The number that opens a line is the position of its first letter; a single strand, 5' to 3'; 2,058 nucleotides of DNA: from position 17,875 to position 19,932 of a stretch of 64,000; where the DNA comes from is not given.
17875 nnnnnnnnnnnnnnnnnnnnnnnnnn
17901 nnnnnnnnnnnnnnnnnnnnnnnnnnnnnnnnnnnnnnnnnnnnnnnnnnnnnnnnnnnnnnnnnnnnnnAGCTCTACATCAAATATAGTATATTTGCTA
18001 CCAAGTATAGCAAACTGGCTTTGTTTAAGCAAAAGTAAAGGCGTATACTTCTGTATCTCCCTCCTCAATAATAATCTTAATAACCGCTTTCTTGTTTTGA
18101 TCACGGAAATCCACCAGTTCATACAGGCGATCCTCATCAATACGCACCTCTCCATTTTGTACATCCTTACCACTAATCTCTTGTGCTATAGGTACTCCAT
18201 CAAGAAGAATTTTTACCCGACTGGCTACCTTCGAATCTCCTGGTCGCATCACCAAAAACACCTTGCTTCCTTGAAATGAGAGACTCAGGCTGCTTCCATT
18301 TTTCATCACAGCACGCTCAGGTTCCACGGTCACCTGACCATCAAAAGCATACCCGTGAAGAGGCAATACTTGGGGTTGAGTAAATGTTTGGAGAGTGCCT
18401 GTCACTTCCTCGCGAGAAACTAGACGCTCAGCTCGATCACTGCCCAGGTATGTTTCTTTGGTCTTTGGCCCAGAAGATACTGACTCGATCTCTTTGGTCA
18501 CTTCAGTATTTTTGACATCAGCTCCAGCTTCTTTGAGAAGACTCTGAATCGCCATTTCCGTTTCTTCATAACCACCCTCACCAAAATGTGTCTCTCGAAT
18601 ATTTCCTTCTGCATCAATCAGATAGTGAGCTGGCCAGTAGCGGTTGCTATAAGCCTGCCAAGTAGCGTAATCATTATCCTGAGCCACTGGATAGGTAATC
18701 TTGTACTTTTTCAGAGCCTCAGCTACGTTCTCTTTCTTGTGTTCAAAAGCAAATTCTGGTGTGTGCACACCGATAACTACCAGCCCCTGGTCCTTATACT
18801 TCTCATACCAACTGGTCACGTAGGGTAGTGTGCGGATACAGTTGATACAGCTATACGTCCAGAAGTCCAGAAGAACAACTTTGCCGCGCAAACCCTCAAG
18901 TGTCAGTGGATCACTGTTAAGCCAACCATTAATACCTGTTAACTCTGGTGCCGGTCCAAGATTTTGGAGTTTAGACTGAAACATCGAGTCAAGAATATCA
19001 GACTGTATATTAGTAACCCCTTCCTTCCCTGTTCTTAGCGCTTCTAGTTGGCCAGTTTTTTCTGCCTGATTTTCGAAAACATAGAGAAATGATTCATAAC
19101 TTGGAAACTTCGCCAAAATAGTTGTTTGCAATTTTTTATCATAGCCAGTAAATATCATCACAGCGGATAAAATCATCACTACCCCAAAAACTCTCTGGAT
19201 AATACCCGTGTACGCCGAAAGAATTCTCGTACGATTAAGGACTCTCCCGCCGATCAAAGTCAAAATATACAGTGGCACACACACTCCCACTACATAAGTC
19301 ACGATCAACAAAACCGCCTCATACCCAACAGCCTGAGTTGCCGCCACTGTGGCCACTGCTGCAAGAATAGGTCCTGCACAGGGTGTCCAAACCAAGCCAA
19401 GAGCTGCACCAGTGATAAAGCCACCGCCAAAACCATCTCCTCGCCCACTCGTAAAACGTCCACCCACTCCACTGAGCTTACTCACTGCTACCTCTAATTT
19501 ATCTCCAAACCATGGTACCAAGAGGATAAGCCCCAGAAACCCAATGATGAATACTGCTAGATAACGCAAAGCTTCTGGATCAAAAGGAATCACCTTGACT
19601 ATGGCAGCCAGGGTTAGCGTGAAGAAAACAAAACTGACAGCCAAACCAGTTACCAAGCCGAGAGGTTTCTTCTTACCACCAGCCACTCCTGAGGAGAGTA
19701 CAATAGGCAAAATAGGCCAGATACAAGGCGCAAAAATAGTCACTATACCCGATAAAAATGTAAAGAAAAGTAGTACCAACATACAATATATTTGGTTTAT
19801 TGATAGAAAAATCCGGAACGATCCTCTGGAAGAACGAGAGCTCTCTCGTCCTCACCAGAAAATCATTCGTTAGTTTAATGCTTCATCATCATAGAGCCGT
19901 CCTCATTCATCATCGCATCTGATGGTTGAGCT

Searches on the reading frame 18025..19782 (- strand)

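Call 55: search_protein_families(library=pfam, proteins=[window:18025-19782:-], max_evalue=0.0001)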
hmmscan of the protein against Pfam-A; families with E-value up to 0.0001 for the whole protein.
window:18025-19782:- (585 aa): 5 families
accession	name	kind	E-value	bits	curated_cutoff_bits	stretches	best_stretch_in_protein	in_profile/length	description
PF17991.7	Thioredoxin_10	-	7.9e-27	95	27.1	1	441-584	1-141/142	Thioredoxin like C-terminal domain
PF00578.27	AhpC-TSA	-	1.6e-14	54.4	26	1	290-397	15-123/124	AhpC/TSA family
PF08534.16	Redoxin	-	1.5e-13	51.2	26.6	1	289-403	17-136/148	Redoxin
PF02683.22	DsbD_TM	-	3e-11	43.5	27.1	1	3-211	3-215/219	Cytochrome C biogenesis protein transmembrane domain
PF13905.12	Thioredoxin_8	-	4.6e-10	40.2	27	1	300-395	1-94/94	Thioredoxin-like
